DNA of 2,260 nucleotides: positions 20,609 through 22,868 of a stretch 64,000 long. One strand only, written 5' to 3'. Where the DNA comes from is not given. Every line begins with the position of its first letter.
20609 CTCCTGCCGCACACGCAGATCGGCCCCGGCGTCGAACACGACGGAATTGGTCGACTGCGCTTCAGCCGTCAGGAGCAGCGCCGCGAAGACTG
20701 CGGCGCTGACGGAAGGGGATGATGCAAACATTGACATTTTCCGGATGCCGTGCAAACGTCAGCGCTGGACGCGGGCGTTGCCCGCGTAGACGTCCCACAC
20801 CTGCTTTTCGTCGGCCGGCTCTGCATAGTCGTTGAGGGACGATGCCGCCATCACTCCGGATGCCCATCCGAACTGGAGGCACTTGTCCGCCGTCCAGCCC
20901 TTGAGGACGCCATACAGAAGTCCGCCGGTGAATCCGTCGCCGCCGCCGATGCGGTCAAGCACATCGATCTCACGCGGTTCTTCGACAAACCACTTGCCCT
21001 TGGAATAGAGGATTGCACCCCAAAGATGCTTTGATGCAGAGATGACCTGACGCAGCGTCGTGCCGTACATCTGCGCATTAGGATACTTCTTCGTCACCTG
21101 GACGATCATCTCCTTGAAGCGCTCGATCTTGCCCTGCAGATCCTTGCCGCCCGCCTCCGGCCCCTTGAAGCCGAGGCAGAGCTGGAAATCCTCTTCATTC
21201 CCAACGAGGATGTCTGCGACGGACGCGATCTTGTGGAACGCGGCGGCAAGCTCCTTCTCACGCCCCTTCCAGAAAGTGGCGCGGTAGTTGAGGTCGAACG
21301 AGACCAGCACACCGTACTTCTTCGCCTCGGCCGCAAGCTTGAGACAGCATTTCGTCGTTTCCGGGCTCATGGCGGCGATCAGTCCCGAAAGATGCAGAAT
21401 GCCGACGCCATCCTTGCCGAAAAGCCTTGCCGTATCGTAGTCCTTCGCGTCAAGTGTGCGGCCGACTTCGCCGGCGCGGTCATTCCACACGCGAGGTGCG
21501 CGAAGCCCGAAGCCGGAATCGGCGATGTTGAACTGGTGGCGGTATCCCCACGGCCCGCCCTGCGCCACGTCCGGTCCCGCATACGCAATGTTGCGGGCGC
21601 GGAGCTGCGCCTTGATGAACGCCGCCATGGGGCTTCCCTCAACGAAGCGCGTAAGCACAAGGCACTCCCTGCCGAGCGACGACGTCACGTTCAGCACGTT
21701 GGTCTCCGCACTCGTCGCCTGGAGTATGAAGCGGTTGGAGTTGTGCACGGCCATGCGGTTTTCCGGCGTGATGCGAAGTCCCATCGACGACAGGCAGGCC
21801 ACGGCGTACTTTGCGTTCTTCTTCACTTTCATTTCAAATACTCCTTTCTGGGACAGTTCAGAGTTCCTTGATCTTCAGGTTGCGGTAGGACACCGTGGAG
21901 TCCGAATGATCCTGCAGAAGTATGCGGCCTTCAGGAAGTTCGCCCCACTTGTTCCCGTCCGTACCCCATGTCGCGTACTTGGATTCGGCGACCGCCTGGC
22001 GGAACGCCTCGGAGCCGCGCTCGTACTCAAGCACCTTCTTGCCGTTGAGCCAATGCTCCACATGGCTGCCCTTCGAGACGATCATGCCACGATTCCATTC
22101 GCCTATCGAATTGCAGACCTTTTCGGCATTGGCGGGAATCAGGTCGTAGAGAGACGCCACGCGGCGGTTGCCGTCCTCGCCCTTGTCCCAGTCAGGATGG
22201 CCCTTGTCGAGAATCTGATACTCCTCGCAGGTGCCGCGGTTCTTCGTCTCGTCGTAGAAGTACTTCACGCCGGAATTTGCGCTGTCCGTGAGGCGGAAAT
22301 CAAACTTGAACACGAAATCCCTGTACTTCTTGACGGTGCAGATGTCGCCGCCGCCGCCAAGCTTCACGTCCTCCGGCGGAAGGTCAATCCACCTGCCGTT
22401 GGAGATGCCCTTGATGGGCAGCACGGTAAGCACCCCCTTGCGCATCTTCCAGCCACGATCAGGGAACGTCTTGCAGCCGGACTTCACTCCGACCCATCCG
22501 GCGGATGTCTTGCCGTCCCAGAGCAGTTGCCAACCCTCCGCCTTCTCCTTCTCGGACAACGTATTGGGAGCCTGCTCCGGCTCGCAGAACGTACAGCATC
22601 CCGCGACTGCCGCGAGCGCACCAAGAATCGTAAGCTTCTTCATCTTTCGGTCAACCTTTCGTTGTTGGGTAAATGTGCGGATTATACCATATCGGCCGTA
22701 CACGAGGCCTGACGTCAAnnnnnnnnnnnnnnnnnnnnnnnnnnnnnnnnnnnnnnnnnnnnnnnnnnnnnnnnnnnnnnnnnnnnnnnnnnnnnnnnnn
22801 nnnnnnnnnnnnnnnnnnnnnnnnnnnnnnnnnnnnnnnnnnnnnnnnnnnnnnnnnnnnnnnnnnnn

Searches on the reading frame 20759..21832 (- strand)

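Call 36: search_protein_families(library=pfam, proteins=[window:20759-21832:-], max_evalue=0.0001)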
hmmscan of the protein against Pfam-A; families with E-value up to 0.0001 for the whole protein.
window:20759-21832:- (357 aa): 1 family
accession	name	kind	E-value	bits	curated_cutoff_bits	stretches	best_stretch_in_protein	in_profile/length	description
PF00294.29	PfkB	-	2.5e-18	66.9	25.8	1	145-335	132-295/302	pfkB family carbohydrate kinase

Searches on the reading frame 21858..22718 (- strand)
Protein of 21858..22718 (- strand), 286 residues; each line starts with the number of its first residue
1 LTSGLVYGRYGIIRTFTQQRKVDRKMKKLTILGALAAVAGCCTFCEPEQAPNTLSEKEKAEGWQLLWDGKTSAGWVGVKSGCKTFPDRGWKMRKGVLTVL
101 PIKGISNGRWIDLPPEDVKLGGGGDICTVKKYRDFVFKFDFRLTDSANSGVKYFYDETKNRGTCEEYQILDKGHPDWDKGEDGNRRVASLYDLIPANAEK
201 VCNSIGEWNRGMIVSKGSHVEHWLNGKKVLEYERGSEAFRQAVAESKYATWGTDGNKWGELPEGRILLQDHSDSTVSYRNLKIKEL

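Call 36: search_protein_families(library=pfam, proteins=[window:21858-22718:-], max_evalue=0.0001)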
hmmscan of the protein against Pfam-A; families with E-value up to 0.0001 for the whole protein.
window:21858-22718:- (286 aa): 1 family
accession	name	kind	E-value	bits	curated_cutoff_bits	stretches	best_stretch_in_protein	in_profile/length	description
PF06439.18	3keto-disac_hyd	-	2.3e-39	135.8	26.8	1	62-284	1-187/187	3-keto-disaccharide hydrolase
